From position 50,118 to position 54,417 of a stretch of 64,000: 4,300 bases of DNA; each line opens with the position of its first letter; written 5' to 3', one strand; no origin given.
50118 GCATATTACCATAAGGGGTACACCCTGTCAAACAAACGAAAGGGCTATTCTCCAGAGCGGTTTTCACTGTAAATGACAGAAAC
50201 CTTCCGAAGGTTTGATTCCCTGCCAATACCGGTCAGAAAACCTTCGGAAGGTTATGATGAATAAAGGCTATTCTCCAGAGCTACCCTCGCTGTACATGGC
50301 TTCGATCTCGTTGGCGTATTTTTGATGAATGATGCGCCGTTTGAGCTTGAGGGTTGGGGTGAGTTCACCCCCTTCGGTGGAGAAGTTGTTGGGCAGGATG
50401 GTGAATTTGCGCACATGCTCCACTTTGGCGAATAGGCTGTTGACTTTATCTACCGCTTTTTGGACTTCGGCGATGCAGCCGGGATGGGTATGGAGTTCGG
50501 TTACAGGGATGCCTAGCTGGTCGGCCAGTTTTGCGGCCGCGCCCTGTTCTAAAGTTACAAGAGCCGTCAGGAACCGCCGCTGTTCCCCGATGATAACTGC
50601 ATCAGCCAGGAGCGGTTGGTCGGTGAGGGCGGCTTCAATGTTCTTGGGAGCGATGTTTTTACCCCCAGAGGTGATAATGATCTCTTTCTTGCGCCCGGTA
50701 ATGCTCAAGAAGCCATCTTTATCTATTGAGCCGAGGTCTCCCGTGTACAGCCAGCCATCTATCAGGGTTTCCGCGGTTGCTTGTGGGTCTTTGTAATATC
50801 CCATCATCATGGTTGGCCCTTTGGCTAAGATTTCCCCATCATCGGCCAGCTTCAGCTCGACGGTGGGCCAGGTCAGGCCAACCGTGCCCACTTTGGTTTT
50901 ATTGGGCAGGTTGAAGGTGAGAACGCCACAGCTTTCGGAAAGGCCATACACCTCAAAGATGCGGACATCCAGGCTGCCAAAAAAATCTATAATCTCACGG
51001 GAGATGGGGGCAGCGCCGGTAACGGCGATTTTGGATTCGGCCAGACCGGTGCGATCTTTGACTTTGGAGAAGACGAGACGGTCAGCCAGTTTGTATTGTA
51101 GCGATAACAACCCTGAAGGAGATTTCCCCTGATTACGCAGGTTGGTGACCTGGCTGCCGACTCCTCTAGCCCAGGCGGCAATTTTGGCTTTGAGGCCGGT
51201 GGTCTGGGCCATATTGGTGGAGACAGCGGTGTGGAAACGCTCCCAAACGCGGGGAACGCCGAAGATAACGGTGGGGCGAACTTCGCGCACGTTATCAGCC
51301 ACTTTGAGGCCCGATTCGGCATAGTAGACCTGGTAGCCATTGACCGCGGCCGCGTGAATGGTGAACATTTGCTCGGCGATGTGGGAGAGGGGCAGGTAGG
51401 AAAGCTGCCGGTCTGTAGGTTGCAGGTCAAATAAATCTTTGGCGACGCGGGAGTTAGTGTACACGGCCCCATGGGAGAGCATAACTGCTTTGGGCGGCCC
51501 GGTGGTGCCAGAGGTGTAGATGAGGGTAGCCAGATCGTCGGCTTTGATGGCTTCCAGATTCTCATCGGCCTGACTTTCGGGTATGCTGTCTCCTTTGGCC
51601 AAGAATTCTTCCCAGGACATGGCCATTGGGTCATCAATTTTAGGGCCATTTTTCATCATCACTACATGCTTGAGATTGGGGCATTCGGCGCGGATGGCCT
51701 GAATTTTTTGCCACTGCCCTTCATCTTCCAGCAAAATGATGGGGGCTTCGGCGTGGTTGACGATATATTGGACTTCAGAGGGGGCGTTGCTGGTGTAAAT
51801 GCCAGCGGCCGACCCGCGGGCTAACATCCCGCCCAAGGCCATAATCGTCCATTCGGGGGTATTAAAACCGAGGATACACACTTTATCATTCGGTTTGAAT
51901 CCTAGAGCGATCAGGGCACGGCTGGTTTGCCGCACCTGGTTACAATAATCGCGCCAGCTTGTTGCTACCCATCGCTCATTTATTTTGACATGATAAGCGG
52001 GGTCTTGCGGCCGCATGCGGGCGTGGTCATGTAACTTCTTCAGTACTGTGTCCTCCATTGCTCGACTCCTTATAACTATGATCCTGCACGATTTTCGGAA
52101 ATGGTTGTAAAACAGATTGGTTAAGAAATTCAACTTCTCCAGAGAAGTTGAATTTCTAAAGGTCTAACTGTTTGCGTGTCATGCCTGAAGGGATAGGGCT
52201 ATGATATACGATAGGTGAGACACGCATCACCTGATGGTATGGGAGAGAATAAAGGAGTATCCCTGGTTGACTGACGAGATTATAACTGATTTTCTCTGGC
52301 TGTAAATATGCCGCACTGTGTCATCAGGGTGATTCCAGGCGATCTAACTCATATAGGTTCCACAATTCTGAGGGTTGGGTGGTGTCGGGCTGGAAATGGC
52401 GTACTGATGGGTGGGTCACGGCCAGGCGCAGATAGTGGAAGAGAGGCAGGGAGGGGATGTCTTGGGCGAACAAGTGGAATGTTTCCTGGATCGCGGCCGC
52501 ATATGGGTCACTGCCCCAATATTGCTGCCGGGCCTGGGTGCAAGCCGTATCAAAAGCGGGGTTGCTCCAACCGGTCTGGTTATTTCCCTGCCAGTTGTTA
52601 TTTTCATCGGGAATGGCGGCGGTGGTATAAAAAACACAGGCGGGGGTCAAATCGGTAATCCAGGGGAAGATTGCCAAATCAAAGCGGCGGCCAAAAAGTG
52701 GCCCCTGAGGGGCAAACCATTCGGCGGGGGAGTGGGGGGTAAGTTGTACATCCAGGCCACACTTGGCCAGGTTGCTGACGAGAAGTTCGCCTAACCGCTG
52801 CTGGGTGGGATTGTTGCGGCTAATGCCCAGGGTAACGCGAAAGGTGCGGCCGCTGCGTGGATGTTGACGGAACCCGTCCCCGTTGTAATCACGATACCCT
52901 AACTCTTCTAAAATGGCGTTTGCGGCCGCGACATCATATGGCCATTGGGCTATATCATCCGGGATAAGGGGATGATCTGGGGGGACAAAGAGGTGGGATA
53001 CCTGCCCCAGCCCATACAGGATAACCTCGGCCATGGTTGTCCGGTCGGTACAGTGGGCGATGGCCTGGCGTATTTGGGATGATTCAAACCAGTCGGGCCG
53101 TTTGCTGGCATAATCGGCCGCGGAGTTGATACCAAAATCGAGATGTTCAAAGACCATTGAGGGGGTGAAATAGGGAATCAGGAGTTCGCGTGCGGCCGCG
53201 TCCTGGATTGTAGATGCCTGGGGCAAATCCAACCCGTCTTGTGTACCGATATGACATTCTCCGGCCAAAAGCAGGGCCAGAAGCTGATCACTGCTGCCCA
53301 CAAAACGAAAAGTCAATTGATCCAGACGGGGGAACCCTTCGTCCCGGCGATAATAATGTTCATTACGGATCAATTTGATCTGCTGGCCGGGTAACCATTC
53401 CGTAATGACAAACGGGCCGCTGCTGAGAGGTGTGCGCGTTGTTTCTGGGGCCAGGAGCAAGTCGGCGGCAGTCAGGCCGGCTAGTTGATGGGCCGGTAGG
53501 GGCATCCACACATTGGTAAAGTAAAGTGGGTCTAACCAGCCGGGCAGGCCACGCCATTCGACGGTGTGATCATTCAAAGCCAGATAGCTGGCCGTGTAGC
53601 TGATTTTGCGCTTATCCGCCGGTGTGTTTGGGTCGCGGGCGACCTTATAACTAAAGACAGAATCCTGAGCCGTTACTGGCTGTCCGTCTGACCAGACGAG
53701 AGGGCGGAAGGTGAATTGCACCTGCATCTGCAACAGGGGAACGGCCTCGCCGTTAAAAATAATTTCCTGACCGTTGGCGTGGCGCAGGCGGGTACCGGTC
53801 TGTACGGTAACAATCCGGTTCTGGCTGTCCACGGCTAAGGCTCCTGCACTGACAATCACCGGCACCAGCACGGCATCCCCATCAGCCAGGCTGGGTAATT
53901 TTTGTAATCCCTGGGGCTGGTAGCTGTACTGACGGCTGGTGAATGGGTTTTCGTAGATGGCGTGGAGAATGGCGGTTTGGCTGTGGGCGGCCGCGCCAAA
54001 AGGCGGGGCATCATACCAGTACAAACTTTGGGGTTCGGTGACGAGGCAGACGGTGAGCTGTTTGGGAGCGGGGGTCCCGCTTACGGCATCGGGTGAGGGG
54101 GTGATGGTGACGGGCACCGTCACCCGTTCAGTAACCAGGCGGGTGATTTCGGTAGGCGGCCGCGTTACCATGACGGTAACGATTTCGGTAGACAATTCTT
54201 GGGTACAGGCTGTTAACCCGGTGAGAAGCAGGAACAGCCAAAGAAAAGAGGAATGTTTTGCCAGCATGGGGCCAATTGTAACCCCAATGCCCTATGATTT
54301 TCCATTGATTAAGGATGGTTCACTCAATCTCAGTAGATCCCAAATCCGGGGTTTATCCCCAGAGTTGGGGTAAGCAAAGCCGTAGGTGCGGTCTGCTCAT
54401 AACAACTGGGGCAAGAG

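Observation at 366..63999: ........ (the NotI site) behaves as a highly iterated palindrome: about 119 copies in 64 kb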

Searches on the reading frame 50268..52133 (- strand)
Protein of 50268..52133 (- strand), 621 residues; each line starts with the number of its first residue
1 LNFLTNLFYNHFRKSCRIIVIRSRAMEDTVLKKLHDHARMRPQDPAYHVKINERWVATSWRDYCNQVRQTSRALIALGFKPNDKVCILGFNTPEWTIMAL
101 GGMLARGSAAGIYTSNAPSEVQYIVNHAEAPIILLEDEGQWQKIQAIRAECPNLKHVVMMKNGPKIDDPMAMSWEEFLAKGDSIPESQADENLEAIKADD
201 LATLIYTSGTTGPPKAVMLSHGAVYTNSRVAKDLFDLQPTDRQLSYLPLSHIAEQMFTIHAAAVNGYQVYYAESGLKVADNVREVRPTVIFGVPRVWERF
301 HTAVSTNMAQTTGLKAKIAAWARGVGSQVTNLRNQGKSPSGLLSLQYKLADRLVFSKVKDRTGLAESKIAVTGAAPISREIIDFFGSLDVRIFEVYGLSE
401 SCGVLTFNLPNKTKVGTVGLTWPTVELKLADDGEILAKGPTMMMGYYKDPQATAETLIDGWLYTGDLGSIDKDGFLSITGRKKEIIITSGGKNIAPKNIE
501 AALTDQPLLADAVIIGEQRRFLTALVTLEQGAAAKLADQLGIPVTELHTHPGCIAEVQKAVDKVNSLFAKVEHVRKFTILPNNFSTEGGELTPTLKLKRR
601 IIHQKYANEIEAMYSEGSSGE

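Call 26: search_protein_families(library=pfam, proteins=[window:50268-52133:-], max_evalue=0.00001)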
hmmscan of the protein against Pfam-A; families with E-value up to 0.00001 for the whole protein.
window:50268-52133:- (621 aa): 2 families
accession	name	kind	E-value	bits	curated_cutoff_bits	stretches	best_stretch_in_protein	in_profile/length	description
PF00501.34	AMP-binding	-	4.2e-68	230.3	29.9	1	35-447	2-384/384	AMP-binding enzyme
PF23562.2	AMP-binding_C_3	-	6.2e-14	52.9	20.8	1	484-616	2-122/124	AMP-binding enzyme C-terminal domain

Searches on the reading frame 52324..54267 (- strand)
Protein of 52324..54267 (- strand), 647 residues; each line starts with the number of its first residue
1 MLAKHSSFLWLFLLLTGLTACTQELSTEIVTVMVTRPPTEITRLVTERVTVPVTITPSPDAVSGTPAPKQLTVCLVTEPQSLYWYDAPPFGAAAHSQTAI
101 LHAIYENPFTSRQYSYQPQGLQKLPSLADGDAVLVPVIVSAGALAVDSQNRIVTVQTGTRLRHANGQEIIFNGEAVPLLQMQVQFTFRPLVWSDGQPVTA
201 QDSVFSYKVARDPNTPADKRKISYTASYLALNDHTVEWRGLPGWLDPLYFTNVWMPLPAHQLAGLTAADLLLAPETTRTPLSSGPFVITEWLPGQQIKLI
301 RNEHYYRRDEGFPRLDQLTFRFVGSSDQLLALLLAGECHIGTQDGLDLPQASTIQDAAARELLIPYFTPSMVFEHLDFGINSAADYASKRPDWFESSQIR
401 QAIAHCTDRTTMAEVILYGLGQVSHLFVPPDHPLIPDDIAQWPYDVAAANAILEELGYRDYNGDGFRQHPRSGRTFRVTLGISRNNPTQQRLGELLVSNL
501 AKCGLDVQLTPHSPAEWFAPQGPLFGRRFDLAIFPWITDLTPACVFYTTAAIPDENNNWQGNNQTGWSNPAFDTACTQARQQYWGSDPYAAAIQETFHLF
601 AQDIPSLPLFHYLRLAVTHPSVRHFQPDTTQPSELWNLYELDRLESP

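Call 26: search_protein_families(library=pfam, proteins=[window:52324-54267:-], max_evalue=0.00001)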
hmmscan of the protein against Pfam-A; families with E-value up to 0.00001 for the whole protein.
window:52324-54267:- (647 aa): 1 family
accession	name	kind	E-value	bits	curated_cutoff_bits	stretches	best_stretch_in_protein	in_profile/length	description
PF00496.27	SBP_bac_5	-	1.3e-54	186.2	32.4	1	183-555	19-365/368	Bacterial extracellular solute-binding proteins, family 5 Middle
